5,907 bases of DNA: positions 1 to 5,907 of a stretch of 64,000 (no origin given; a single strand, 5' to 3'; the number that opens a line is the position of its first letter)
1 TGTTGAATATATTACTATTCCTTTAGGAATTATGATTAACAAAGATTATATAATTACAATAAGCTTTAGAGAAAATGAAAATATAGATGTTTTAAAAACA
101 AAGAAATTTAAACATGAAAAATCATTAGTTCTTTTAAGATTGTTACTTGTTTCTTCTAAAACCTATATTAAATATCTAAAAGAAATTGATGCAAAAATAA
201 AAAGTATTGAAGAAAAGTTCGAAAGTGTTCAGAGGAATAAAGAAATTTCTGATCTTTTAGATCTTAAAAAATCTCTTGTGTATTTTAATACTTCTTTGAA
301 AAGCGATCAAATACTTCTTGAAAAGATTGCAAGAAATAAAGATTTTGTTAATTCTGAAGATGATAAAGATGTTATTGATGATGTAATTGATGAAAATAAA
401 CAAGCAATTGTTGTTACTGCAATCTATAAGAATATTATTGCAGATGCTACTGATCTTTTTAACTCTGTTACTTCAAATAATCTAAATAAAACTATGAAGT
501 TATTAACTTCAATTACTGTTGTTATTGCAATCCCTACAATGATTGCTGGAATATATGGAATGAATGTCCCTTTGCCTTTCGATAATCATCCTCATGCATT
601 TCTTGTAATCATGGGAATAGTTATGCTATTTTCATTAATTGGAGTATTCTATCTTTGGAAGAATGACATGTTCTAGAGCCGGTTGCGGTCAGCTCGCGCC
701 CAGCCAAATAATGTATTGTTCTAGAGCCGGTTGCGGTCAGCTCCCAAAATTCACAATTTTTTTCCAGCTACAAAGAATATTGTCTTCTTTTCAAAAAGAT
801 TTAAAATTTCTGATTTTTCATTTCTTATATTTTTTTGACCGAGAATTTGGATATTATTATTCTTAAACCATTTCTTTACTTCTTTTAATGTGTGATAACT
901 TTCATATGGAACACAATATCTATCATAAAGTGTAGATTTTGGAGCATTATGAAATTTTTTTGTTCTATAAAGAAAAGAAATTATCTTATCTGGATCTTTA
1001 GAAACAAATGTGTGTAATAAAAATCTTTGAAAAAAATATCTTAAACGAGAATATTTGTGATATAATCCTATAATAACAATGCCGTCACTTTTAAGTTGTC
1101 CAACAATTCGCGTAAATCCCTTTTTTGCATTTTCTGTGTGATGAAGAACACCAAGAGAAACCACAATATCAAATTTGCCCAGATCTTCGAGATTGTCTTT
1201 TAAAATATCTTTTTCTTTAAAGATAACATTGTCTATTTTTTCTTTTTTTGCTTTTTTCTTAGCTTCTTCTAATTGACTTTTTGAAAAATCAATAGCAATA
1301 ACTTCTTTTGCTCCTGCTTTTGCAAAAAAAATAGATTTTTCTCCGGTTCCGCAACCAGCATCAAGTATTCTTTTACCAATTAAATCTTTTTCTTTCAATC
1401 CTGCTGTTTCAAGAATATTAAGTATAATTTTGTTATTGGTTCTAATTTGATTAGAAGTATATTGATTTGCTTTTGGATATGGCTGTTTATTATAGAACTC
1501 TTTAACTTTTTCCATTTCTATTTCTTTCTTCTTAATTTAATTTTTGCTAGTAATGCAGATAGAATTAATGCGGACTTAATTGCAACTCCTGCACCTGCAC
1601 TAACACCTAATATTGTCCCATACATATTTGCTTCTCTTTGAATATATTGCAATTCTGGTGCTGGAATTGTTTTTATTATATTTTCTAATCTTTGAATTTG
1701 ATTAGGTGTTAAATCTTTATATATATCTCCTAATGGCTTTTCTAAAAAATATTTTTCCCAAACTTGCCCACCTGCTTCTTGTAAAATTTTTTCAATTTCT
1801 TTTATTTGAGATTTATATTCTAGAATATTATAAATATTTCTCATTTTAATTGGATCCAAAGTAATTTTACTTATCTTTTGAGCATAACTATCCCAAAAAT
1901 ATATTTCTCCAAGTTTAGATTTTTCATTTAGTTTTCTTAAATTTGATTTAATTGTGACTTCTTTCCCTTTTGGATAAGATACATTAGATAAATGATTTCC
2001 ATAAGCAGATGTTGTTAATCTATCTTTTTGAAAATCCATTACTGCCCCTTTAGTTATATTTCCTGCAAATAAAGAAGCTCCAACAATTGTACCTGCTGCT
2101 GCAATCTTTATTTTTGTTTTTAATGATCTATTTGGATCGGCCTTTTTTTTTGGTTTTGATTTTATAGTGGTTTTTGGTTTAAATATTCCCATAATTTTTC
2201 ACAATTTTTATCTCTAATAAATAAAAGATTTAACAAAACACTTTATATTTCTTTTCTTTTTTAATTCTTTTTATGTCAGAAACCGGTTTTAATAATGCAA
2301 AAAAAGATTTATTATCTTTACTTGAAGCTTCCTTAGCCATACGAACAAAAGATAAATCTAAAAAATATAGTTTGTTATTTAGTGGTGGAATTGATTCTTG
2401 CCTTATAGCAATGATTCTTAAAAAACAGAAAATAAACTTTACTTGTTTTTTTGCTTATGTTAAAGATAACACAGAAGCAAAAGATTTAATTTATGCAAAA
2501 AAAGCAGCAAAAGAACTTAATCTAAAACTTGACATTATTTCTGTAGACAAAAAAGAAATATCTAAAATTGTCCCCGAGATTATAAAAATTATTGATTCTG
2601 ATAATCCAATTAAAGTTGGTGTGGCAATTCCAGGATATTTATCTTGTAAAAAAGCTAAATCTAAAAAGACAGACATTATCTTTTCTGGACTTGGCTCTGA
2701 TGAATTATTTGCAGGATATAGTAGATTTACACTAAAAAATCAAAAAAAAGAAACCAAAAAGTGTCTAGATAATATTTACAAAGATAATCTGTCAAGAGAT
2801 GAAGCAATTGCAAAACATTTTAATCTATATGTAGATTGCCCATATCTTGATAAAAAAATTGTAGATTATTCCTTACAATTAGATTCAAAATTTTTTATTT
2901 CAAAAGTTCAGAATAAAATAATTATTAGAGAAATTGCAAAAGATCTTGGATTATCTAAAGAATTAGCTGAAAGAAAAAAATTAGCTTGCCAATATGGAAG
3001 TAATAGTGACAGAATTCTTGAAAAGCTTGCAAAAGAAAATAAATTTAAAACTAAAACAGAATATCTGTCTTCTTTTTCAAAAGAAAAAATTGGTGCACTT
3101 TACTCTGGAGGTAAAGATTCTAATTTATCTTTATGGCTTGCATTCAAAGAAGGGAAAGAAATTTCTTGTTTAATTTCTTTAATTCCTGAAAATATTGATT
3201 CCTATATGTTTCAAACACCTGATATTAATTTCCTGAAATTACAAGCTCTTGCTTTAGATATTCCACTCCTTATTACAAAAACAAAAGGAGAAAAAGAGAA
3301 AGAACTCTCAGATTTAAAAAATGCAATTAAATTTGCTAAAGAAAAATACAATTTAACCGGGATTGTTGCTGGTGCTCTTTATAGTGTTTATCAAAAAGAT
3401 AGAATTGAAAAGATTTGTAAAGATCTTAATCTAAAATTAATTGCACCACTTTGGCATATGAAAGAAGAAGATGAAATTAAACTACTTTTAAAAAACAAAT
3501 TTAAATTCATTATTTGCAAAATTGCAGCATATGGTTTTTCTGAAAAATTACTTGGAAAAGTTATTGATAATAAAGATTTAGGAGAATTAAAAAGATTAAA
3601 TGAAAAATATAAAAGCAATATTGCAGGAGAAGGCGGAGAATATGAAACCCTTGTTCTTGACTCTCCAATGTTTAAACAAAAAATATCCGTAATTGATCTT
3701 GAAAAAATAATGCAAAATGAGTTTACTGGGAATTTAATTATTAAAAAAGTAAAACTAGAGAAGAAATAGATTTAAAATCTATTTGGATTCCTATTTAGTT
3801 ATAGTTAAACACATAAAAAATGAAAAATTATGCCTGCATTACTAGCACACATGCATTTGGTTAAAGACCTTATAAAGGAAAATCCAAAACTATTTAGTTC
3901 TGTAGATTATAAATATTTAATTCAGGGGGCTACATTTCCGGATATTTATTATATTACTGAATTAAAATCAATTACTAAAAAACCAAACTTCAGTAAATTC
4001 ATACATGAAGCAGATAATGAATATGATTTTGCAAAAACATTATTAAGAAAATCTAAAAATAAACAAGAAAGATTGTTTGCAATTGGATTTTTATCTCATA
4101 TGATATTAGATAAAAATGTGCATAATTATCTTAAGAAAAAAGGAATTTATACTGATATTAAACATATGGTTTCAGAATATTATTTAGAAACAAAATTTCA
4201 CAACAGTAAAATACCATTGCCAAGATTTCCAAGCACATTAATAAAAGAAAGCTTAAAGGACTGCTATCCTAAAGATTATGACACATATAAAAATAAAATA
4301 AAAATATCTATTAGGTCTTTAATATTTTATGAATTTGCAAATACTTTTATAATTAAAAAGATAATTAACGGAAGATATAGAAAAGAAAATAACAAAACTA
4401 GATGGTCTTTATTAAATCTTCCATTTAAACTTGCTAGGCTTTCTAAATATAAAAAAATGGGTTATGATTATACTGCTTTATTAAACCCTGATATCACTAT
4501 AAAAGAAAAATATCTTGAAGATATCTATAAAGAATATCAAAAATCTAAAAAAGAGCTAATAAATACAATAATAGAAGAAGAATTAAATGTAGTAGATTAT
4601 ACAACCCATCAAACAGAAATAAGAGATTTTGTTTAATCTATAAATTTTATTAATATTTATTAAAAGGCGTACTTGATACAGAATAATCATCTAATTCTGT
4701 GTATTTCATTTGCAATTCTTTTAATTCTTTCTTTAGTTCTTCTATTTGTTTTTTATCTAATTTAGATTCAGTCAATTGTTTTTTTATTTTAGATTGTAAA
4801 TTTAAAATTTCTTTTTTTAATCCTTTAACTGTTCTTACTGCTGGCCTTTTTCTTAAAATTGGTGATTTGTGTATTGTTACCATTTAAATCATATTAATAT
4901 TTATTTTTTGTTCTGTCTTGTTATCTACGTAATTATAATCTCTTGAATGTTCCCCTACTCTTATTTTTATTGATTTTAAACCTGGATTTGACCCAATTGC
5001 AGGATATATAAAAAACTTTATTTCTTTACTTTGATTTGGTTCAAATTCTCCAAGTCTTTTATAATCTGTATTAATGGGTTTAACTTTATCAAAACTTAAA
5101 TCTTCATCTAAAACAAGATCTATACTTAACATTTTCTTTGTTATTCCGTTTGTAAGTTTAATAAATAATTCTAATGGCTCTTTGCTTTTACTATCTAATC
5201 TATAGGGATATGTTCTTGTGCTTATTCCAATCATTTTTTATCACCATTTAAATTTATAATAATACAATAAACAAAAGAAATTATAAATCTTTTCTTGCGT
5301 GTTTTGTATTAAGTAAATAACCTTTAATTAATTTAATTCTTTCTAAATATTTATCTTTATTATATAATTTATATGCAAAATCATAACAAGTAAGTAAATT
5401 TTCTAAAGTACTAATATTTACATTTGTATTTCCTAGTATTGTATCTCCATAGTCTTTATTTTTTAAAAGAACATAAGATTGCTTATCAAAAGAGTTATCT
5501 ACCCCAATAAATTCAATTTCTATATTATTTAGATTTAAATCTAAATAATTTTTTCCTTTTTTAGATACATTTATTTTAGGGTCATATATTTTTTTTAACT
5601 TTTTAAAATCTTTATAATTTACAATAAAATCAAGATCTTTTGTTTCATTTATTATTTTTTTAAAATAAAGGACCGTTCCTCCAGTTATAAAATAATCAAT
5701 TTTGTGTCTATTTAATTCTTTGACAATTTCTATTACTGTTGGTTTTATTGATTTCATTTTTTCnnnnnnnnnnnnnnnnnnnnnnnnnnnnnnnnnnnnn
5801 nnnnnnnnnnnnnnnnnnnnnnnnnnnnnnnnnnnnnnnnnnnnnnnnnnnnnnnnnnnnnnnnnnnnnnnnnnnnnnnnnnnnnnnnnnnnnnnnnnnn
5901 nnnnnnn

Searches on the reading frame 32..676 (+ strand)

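Call 21: search_protein_families(library=pfam, proteins=[window:32-676:+], max_evalue=0.001)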
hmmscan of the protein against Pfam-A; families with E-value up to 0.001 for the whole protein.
window:32-676:+ (214 aa): 1 family
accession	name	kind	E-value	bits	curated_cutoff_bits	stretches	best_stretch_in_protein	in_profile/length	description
PF01544.23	CorA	-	2.5e-40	139.1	27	1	2-208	75-290/292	CorA-like Mg2+ transporter protein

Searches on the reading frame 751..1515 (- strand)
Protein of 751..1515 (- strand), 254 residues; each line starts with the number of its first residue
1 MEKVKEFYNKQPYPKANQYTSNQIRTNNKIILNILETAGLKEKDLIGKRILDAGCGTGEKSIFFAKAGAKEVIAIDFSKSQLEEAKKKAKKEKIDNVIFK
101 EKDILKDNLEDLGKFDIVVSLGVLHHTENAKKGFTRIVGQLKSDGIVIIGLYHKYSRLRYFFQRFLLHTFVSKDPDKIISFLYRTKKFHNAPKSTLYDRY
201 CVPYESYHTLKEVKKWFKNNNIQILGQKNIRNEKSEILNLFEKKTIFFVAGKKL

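Call 21: search_protein_families(library=pfam, proteins=[window:751-1515:-], max_evalue=0.001)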
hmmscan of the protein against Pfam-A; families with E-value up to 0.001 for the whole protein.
window:751-1515:- (254 aa): 16 families
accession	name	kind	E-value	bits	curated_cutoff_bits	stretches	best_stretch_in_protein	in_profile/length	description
PF13847.12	Methyltransf_31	-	3.9e-22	78.9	27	1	47-153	4-113/145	Methyltransferase domain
PF13649.12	Methyltransf_25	-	5.3e-19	69.1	27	1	50-145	1-97/97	Methyltransferase domain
PF08241.18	Methyltransf_11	-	1.4e-18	67.7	21.2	1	51-149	1-95/95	Methyltransferase domain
PF08242.18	Methyltransf_12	-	7.9e-16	59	30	1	51-146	1-97/98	Methyltransferase domain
PF13489.12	Methyltransf_23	-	4.5e-12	46.4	27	1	43-223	19-160/164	Methyltransferase domain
PF02353.26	CMAS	-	3.6e-10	40.1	27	1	47-167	63-182/273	Mycolic acid cyclopropane synthetase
PF08003.17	Methyltransf_9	-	6.1e-09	35.7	23.8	1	44-149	113-217/315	Protein of unknown function (DUF1698)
PF01209.24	Ubie_methyltran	-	5.1e-08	33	20.1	1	44-149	45-151/233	ubiE/COQ5 methyltransferase family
PF06325.19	PrmA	-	7.9e-08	32.6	22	1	42-120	157-232/296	Ribosomal protein L11 methyltransferase (PrmA)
PF05175.20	MTS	-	1.4e-07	31.8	23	1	26-128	18-112/170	Methyltransferase small domain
PF01135.25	PCMT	-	3.1e-07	30.8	20.3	1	7-152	37-174/210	Protein-L-isoaspartate(D-aspartate) O-methyltransferase (PCMT)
PF01728.25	FtsJ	-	1.7e-06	28.5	24.1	1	46-120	21-97/181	FtsJ-like methyltransferase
PF03848.20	TehB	-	1e-05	25.5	20.4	1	48-128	32-109/193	Tellurite resistance protein TehB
PF01739.24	CheR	-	6.5e-05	22.9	27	0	90-150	113-174/195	CheR methyltransferase, SAM binding domain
PF03291.22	mRNA_G-N7_MeTrfase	-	0.0001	22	26.6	1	3-91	13-106/315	mRNA (guanine-N(7))-methyltransferase domain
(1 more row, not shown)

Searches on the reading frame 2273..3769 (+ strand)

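Call 21: search_protein_families(library=pfam, proteins=[window:2273-3769:+], max_evalue=0.001)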
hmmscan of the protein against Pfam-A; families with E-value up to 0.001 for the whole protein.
window:2273-3769:+ (498 aa): 6 families
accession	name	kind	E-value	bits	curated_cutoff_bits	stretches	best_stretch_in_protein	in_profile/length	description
PF01902.24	Diphthami_syn_2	-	4.2e-64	216.5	23.2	1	272-494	2-218/219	Diphthamide synthase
PF00733.27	Asn_synthase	-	2.9e-38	132.9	21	2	13-158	2-143/354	Asparagine synthase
PF24167.1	DUF7411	-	3.5e-09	37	28.7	1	32-105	3-72/194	Family of unknown function (DUF7411)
PF06508.19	QueC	-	7.9e-07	29.2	22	0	34-94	4-64/210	Queuosine biosynthesis protein QueC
PF03054.22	tRNA_Me_trans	-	2e-06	28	20.6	1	34-105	5-86/202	tRNA methyl transferase HUP domain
PF01171.26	ATP_bind_3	-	0.00023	21.4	27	0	35-95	5-70/182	PP-loop family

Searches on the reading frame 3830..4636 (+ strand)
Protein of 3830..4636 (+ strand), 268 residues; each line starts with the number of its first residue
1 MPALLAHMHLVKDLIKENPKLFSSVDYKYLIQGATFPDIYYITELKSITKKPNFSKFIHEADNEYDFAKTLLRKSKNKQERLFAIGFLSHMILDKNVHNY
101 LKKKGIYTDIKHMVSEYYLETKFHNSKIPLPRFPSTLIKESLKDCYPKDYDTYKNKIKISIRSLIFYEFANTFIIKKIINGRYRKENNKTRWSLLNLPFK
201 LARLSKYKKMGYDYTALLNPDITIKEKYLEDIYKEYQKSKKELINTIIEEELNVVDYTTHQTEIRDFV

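Call 21: search_protein_families(library=pfam, proteins=[window:3830-4636:+], max_evalue=0.001)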
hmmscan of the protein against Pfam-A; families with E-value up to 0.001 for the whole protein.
window:3830-4636:+ (268 aa): 1 family
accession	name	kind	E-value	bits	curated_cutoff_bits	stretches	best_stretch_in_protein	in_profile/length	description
PF00882.24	Zn_dep_PLPC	-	8.9e-13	49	26.8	1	7-155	2-151/167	Zinc dependent phospholipase C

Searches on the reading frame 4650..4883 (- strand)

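Call 10: search_protein_families(library=padloc, proteins=[window:4650-4883:-], max_evalue=0.01)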
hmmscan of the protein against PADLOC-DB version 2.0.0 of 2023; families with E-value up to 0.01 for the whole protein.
window:4650-4883:- (77 aa): 0 families

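Call 11: search_protein_families(library=phrogs, proteins=[window:4650-4883:-], max_evalue=0.01)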
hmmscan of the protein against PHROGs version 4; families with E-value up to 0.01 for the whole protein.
window:4650-4883:- (77 aa): 3 families
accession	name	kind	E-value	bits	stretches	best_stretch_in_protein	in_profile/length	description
phrog_77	-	DNA, RNA and nucleotide metabolism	0.0012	18.4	1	17-65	732-783/967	SbcC-like subunit of palindrome specific endonuclease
phrog_2619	-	unknown function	0.0026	19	1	21-70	58-107/124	-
phrog_1244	-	unknown function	0.0051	17.2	1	21-72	37-88/157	-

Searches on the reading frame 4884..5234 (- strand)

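Call 3: search_protein_families(library=pfam, proteins=[window:4884-5234:-], max_evalue=0.01)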
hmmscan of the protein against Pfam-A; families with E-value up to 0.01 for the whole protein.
window:4884-5234:- (116 aa): 1 family
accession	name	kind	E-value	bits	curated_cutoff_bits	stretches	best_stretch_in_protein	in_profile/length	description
PF23643.1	TRAPPC13_C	-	0.0015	19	27.9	1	17-93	6-76/95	Trafficking protein particle complex subunit 13, C-terminal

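Call 4: search_protein_families(library=ncbifam, proteins=[window:4884-5234:-], max_evalue=0.01)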
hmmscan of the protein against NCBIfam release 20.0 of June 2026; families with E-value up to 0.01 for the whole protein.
window:4884-5234:- (116 aa): 0 families

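Call 10: search_protein_families(library=padloc, proteins=[window:4884-5234:-], max_evalue=0.01)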
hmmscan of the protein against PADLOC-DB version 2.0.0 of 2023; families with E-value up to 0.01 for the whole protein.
window:4884-5234:- (116 aa): 0 families

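Call 11: search_protein_families(library=phrogs, proteins=[window:4884-5234:-], max_evalue=0.01)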
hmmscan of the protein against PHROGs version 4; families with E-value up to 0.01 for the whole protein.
window:4884-5234:- (116 aa): 0 families

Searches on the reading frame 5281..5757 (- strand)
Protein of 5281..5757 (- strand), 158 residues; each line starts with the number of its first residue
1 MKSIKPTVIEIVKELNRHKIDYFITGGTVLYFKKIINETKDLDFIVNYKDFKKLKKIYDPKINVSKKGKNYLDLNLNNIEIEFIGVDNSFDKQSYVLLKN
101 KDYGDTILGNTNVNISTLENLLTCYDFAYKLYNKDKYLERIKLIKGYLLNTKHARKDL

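Call 3: search_protein_families(library=pfam, proteins=[window:5281-5757:-], max_evalue=0.01)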
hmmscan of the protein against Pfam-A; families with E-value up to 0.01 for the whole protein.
window:5281-5757:- (158 aa): 0 families

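Call 4: search_protein_families(library=ncbifam, proteins=[window:5281-5757:-], max_evalue=0.01)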
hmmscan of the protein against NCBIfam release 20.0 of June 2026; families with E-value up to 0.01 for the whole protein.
window:5281-5757:- (158 aa): 1 family
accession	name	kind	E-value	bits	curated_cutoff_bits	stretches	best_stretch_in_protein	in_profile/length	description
NF045866.1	GGPL_Ptran_Mf1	equivalog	8e-05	22.8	225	1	9-73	10-77/240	diacylglycerol cholinephosphotransferase Mf1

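Call 10: search_protein_families(library=padloc, proteins=[window:5281-5757:-], max_evalue=0.01)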
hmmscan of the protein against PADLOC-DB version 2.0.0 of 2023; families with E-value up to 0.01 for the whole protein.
window:5281-5757:- (158 aa): 0 families

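Call 11: search_protein_families(library=phrogs, proteins=[window:5281-5757:-], max_evalue=0.01)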
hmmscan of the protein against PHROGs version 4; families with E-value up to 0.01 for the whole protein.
window:5281-5757:- (158 aa): 0 families
